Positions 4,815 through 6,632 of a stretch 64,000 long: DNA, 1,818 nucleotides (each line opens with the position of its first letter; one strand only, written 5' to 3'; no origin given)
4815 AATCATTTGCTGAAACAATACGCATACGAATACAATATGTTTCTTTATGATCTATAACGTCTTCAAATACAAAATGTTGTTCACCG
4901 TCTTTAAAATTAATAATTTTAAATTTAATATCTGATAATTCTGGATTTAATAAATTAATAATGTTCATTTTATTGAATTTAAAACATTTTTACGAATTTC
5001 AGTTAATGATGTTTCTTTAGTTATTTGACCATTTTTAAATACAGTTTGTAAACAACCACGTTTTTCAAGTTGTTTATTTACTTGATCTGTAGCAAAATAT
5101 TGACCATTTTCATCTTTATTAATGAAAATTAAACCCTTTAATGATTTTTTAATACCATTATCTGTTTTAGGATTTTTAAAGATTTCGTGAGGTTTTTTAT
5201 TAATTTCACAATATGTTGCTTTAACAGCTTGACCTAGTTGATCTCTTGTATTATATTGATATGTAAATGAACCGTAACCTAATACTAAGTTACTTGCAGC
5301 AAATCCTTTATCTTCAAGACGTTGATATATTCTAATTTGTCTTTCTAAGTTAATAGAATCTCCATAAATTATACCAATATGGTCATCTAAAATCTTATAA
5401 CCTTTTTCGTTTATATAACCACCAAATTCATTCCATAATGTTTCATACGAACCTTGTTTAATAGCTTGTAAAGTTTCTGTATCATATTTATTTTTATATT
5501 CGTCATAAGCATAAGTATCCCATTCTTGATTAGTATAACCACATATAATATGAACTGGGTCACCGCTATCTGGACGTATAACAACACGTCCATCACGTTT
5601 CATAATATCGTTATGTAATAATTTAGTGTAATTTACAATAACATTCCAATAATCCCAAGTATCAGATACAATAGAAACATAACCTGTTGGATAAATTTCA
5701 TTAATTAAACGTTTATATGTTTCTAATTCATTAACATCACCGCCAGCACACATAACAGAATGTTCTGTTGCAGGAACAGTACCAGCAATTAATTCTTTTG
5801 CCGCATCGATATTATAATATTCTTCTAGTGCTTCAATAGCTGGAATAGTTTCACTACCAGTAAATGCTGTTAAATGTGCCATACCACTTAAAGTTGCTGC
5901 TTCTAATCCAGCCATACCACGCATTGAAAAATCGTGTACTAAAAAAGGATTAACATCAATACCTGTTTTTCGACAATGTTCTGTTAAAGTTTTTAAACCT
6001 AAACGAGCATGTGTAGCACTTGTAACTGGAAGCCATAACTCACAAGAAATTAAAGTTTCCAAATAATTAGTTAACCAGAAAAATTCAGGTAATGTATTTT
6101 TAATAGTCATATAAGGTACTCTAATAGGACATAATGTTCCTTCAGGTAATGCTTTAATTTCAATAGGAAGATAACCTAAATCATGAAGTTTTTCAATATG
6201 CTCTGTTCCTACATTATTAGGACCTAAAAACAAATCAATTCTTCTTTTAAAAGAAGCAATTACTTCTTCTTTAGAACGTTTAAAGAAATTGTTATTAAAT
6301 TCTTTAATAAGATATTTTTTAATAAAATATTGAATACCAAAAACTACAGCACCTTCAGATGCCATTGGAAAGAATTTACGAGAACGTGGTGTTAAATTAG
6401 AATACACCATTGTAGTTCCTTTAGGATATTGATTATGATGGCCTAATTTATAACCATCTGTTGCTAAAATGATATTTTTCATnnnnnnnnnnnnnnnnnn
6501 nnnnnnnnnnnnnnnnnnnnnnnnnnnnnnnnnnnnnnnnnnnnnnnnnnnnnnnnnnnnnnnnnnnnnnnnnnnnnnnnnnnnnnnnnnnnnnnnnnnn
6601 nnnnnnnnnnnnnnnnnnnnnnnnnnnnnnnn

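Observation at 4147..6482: Adjacent NAMPT-like and Prs-like genes: NAD+ salvage or NARP1-type NAD+ reconstitution (anti-defence) module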

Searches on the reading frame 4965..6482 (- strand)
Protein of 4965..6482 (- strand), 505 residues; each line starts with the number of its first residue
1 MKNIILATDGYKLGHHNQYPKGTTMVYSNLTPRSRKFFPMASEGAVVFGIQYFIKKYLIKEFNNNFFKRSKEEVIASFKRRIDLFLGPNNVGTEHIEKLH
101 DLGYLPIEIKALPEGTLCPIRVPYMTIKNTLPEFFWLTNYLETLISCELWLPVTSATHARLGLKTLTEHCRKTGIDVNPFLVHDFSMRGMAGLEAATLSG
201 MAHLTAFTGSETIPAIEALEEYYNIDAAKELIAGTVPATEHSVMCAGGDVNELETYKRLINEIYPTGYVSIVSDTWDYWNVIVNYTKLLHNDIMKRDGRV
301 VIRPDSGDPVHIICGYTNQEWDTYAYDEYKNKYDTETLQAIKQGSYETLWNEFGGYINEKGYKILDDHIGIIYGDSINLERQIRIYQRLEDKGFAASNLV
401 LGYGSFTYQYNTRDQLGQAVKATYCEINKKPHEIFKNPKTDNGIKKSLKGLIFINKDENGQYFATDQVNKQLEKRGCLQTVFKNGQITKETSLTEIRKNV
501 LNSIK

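Call 3: search_protein_families(library=pfam, proteins=[window:4965-6482:-], max_evalue=0.1)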
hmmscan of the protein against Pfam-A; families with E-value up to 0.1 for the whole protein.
window:4965-6482:- (505 aa): 3 families
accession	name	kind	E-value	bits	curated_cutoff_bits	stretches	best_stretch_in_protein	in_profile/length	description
PF04095.22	NAPRTase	-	9.1e-37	127.5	20.8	1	180-469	1-222/239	Nicotinate phosphoribosyltransferase (NAPRTase) family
PF18127.6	NAMPT_N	-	2.2e-13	50.7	25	1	3-109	1-98/98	Nicotinamide phosphoribosyltransferase, N-terminal domain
PF19618.4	DUF6123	-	0.05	14.1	27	0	351-373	7-29/89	Family of unknown function (DUF6123)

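Call 4: search_protein_families(library=phrogs, proteins=[window:4965-6482:-], max_evalue=0.01)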
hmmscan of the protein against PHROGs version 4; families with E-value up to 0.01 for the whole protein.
window:4965-6482:- (505 aa): 4 families
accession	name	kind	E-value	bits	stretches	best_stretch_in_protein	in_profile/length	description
phrog_448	-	other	3.3e-191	637.5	1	2-504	13-497/500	nicotinamide phosphoribosyl transferase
phrog_16547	-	other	8.6e-89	298.8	1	3-285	9-301/315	nicotinamide phosphoribosyl transferase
phrog_15800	-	other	4.2e-82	277.2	2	321-502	133-320/322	nicotinamide phosphoribosyl transferase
phrog_12872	-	other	5.3e-73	247.5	2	343-498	376-534/547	nicotinamide phosphoribosyl transferase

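Call 5: search_protein_families(library=ncbifam, proteins=[window:4965-6482:-], max_evalue=0.01)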
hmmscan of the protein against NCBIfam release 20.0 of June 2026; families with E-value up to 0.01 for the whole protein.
window:4965-6482:- (505 aa): 2 families
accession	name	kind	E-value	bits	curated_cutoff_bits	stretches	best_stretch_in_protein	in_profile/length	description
NF006629.0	PRK09198.1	equivalog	3.4e-160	533.8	405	1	2-500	5-461/465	nicotinate phosphoribosyltransferase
TIGR01513.1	NAPRTase_put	equivalog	2.5e-06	26.7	297.4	1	92-309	73-259/452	nicotinate phosphoribosyltransferase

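Call 8: search_solved_structures(query=window:4965-6482:-, max_evalue=0.001)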
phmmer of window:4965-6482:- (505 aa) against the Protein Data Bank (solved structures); distinct sequences matched with E-value up to 0.001: 32.
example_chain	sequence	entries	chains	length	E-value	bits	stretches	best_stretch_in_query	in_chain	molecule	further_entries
9w5x_A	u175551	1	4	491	1.3e-153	515.3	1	6-501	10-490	Nicotinamide phosphoribosyltransferase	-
9w5w_A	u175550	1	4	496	1.3e-153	515.2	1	6-501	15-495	Nicotinamide phosphoribosyltransferase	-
9ke8_A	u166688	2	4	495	4.3e-120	404.7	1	6-502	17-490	Nicotinamide phosphoribosyltransferase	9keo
2gvl_A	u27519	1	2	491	8.7e-68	232.1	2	3-313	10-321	Nicotinamide phosphoribosyltransferase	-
2h3d_A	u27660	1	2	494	8.9e-68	232.1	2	3-313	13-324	Nicotinamide phosphoribosyltransferase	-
7q8t_A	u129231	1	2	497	9.2e-68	232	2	3-313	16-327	Nicotinamide phosphoribosyltransferase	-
2g95_A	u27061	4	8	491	1.1e-67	231.8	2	3-313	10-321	Nicotinamide phosphoribosyltransferase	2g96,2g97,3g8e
2h3b_A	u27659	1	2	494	1.5e-67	231.4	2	3-313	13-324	Nicotinamide phosphoribosyltransferase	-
6e68_A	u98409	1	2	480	1.5e-67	231.3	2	3-313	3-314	Nicotinamide phosphoribosyltransferase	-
5u2m_A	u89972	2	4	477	1.6e-67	231.2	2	3-313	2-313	Nicotinamide phosphoribosyltransferase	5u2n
2gvg_A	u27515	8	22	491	1.7e-67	231.2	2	3-313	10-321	Nicotinamide phosphoribosyltransferase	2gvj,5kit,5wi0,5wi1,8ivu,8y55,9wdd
7ppe_A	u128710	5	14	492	1.7e-67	231.2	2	3-313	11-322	Nicotinamide phosphoribosyltransferase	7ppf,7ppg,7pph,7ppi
5lx3_A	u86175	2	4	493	1.7e-67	231.2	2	3-313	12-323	Nicotinamide phosphoribosyltransferase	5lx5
3dgr_A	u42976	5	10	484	1.7e-67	231.2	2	3-313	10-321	Nicotinamide phosphoribosyltransferase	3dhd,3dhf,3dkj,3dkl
7enq_A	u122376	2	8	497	1.8e-67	231.1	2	3-313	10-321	Nicotinamide phosphoribosyltransferase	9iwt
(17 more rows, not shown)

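Call 12: search_solved_structures(query=window:4965-6482:-, max_evalue=1e-100, show_alignments=3)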
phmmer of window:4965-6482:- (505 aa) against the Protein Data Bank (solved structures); distinct sequences matched with E-value up to 1e-100: 3.
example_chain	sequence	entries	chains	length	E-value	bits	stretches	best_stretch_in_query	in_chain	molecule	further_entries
9w5x_A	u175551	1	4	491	1.3e-153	515.3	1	6-501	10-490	Nicotinamide phosphoribosyltransferase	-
9w5w_A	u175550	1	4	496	1.3e-153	515.2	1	6-501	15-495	Nicotinamide phosphoribosyltransferase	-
9ke8_A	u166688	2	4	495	4.3e-120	404.7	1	6-502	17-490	Nicotinamide phosphoribosyltransferase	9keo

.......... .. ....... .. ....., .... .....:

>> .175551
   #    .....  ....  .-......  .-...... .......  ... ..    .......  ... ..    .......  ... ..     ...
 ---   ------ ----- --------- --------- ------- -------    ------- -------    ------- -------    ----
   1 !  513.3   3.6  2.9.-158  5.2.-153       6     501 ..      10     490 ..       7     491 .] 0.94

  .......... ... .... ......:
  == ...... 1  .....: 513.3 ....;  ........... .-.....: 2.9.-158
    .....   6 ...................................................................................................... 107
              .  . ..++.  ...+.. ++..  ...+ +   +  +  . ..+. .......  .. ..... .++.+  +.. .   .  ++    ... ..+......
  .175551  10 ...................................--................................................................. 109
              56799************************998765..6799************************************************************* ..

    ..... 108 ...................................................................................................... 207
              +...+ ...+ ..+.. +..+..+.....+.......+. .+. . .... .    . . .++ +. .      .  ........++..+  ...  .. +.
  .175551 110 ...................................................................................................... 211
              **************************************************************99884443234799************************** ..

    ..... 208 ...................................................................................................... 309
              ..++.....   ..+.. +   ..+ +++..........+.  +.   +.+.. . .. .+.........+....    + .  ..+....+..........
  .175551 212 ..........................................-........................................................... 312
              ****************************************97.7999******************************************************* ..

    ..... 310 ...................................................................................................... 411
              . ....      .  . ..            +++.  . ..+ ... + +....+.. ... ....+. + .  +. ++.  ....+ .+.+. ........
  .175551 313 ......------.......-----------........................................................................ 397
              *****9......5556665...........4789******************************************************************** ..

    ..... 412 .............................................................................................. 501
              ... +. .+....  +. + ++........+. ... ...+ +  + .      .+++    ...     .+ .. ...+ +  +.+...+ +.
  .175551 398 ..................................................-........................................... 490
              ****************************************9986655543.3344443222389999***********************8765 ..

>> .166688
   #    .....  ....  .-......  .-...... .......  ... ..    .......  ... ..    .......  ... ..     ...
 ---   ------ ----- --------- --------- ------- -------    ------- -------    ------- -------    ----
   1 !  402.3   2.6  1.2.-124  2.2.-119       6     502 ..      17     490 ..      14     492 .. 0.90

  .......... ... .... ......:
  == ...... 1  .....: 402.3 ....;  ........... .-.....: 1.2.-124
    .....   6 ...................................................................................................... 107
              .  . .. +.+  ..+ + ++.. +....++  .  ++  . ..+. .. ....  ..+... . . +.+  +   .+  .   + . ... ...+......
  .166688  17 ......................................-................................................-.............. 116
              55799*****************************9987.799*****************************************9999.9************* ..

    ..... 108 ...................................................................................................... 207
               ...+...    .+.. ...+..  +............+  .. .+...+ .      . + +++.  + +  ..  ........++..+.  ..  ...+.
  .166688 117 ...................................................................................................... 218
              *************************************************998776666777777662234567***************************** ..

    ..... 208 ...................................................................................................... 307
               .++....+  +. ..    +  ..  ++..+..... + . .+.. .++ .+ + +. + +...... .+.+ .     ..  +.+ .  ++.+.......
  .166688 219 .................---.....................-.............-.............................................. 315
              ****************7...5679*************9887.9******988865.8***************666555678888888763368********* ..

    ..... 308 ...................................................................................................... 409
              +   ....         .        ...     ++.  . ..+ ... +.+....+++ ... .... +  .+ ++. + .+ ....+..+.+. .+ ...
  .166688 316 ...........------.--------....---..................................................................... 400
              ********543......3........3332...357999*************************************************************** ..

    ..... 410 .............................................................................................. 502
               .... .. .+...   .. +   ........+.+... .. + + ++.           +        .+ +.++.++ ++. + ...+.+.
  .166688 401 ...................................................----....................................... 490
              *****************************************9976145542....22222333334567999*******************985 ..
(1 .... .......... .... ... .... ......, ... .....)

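Call 17: search_dna_similar(query=window:4965-6482:-, collection=phages, mode=protein, max_rows=60, rows=spread)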
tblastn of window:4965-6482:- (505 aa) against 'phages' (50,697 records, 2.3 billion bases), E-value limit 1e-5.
Records with a match: 2045; places in all: 2054; records where one place covers at least 80% of the query: 1995.
Best place of each record, by identity: 60-80% 10; <60% 2035.
By first word of the organism name: Vibrio 230; Klebsiella 201; Staphylococcus 199; Pseudomonas 198; Escherichia 189; Salmonella 129; Mycobacterium 104; Aeromonas 99; Bacillus 84; Listeria 55; and 69 more.
By host as written in the record: - 252; Klebsiella pneumoniae 93; Staphylococcus aureus 82; Mycobacterium smegmatis mc2 155 65; Pseudomonas aeruginosa 55; Escherichia coli 51; Listeria monocytogenes 44; Vibrio harveyi BAA-1116 36; and 514 more.
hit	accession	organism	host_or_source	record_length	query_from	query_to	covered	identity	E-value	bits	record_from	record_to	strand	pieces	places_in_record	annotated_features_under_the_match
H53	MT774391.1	uncultured phage cr126_1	human feces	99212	1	505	100%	64.4%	0e+0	666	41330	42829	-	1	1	putative nicotinamide phosphoribosyltransferase | hypothetical protein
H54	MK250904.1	Staphylococcus phage VB-SavM-JYL02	Staphylococcus aureus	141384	1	503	100%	50.2%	2e-152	486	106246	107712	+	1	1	nicotinamide phosphoribosyl transferase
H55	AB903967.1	Staphylococcus phage phiSA12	Staphylococcus aureus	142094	1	503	100%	50.0%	2e-151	483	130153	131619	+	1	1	nicotinamide phosphoribosyl transferase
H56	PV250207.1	Staphylococcus phage vB_Sau_BCPSau_005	Staphylococcus aureus 012/05-15/R (JSC ...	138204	1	503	100%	49.8%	1e-150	481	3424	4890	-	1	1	hypothetical protein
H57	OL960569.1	Staphylococcus phage APTC_SA_12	Staphylococcus aureus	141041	1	503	100%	49.8%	1e-150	481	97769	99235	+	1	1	hypothetical protein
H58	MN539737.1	Staphylococcus phage vB_SauM-C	Staphylococcus aureus ATCC 6538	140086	1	503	100%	49.8%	1e-150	481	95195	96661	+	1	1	record has no annotation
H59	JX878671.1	Staphylococcus phage JD007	Staphylococcus aureus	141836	1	503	100%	49.6%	6e-150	479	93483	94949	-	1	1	nicotinate phosphoribosyltransferase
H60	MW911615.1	Vibrio phage ICP1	Vibrio cholerae O1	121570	3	500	99%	46.8%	9e-128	416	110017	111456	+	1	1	record has no annotation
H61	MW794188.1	Vibrio phage ICP1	-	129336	3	500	99%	46.6%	3e-126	411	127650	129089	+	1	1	hypothetical protein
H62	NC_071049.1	Bacillus phage vB_BcoS-136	Bacillus cohnii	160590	6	503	99%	46.3%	2e-148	475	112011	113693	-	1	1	nicotinamide phosphoribosyl transferase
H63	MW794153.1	Vibrio phage ICP1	-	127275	3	500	99%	46.0%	3e-123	402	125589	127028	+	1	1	hypothetical protein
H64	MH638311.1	Bacillus phage OmnioDeoPrimus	Bacillus thuringiensis DSM 350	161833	2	498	98%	45.5%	6e-130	422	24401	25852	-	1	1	72: nicotinamide phosphoribosyltransferase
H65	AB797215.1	Klebsiella phage 0507-KN2-1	-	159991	5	497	98%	45.3%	5e-137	442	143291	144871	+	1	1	nicotinamide phosphoribosyltransferase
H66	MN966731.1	Vibrio phage Chazly21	Vibrio harveyi BAA-1116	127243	6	500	98%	44.5%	3e-115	379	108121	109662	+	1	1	nicotinate phosphoribosyltransferase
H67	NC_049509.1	Salmonella phage P46FS4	-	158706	5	497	98%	44.3%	8e-135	436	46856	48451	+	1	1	nicotinamide phosphoribosyl transferase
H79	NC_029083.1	Pseudomonas phage PaoP5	Pseudomonas aeruginosa PAO1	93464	6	505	99%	40.3%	9e-116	381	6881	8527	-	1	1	nicotinamide phosphoribosyl transferase | potential coding region predicted by fgenesV; hypothetical protein; ...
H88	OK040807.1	Escherichia phage C600M2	Escherichia coli K-12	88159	6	500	98%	37.1%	6e-102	341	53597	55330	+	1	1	nicotinamide phosphoribosyltransferase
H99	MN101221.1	Klebsiella phage KMI7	Klebsiella michiganensis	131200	1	497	98%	30.5%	7e-44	172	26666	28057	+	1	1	nicotinamide phosphoribosyl transferase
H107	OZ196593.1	Vibrio phage K567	Seawater and oysters mix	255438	3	497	98%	28.3%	3e-50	191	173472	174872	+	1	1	nicotinamide phosphoribosyl transferase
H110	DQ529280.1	Aeromonas phage 25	-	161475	4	463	91%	28.5%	2e-38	155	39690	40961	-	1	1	hypothetical protein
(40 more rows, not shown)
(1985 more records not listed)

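Call 20: get_annotated_region(hit=H53, flank=8000)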
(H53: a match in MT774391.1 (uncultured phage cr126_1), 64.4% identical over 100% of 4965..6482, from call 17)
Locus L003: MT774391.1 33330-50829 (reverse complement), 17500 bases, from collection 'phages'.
description: Uncultured phage cr126_1, complete genome.
organism: uncultured phage cr126_1 (NCBI taxid 2772075)
taxonomy: Viruses; Duplodnaviria; Heunggongvirae; Uroviricota; Caudoviricetes; Crassvirales; Steigviridae; Asinivirinae; Kolpuevirus; Kolpuevirus hominis
host: -; source: human feces; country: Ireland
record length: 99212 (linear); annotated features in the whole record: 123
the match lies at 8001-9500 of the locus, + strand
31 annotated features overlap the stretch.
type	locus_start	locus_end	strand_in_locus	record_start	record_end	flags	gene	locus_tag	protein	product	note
CDS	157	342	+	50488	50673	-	-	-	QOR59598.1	hypothetical protein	gp_25009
CDS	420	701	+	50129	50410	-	-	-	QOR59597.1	hypothetical protein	gp_25008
CDS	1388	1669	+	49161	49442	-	-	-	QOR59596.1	hypothetical protein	gp_25007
CDS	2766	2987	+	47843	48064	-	-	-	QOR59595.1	hypothetical protein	gp_25006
CDS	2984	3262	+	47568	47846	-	-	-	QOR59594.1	hypothetical protein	gp_25005; VOG6536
CDS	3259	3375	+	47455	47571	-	-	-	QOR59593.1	hypothetical protein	gp_25004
CDS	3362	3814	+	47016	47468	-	-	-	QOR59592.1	hypothetical protein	gp_25003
tRNA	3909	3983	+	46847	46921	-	-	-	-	tRNA-Arg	-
CDS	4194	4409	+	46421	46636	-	-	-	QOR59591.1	hypothetical protein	gp_25001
CDS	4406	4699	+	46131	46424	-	-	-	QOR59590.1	hypothetical protein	gp_25000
CDS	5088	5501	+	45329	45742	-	-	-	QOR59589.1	hypothetical protein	gp_24999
CDS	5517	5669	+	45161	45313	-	-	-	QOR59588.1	hypothetical protein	gp_24998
CDS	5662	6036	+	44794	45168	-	-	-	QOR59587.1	hypothetical protein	gp_24997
CDS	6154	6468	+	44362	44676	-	-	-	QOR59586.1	hypothetical protein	gp_24996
CDS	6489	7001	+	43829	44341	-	-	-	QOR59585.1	hypothetical protein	gp_24995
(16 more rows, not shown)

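Call 21: get_annotated_region(hit=H88, flank=3000)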
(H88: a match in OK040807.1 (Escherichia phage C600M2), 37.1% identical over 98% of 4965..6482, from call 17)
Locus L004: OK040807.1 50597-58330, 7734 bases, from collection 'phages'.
description: Escherichia phage C600M2, complete genome.
organism: Escherichia phage C600M2 (NCBI taxid 2851027)
taxonomy: Viruses; Duplodnaviria; Heunggongvirae; Uroviricota; Caudoviricetes; Ounavirinae; Felixounavirus
host: Escherichia coli K-12; source: wastewater sample derived from Doha West Wastewater Treatment Plant (WWTP); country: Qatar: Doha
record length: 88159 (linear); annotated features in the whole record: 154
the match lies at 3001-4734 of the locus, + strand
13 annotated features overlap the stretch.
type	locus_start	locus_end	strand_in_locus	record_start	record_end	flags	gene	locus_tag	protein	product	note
CDS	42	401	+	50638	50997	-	-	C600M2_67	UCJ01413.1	organic radical activating enzyme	-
CDS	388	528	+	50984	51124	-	-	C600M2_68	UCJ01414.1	hypothetical protein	-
CDS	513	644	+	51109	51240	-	-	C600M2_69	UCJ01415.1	hypothetical protein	-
CDS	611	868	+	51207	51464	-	-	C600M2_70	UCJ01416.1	hypothetical protein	-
CDS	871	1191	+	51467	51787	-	-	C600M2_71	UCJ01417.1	hypothetical protein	-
CDS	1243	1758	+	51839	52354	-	-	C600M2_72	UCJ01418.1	hypothetical protein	-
CDS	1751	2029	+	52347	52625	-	-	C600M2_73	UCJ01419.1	hypothetical protein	-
CDS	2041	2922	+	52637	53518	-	-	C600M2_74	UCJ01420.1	ribose-phosphate pyrophosphokinase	-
CDS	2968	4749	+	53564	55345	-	-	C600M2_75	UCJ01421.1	nicotinamide phosphoribosyltransferase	-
CDS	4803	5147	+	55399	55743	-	-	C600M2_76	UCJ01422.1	hypothetical protein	-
CDS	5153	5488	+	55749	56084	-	-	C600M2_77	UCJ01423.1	hypothetical protein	-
CDS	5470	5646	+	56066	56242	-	-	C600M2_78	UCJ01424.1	putative membrane protein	-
CDS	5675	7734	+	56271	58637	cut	-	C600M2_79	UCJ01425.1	rIIA lysis inhibitor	-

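Call 25: get_annotated_region(hit=H107, flank=4000)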
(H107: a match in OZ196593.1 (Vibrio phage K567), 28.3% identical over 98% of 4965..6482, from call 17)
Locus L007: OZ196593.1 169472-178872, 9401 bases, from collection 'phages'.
description: Vibrio phage K567 genome assembly, chromosome: VPK567_1.
organism: Vibrio phage K567 (NCBI taxid 3105771)
taxonomy: Viruses
host: -; source: Seawater and oysters mix; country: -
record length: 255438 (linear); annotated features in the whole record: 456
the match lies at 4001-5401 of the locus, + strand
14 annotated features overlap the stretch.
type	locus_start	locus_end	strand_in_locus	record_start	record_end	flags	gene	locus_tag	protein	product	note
CDS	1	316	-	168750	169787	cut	-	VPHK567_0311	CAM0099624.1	hypothetical protein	-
CDS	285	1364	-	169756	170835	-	-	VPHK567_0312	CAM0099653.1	hypothetical protein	-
CDS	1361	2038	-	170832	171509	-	-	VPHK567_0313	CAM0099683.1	hypothetical protein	-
CDS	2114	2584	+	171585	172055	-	-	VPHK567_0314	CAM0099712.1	hypothetical protein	-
CDS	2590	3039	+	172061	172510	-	-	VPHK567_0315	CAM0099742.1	antimicrobial peptide resistance and lipid A acyl ation protein PagP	-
CDS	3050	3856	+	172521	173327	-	-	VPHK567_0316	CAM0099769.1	hypothetical protein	-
CDS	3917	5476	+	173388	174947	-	-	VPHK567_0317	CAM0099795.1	nicotinamide phosphoribosyl transferase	-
CDS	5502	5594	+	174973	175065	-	-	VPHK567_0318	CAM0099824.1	hypothetical protein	-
CDS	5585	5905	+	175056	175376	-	-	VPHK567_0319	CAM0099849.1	hypothetical protein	-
CDS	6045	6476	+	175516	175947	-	-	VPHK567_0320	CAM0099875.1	hypothetical protein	-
CDS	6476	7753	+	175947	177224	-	-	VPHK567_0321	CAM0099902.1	hypothetical protein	-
CDS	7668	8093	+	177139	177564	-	-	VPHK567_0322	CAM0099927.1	hypothetical protein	-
CDS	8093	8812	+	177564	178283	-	-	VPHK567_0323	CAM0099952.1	hypothetical protein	-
CDS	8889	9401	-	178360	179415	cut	-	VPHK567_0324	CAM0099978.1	radical SAM domain-containing protein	-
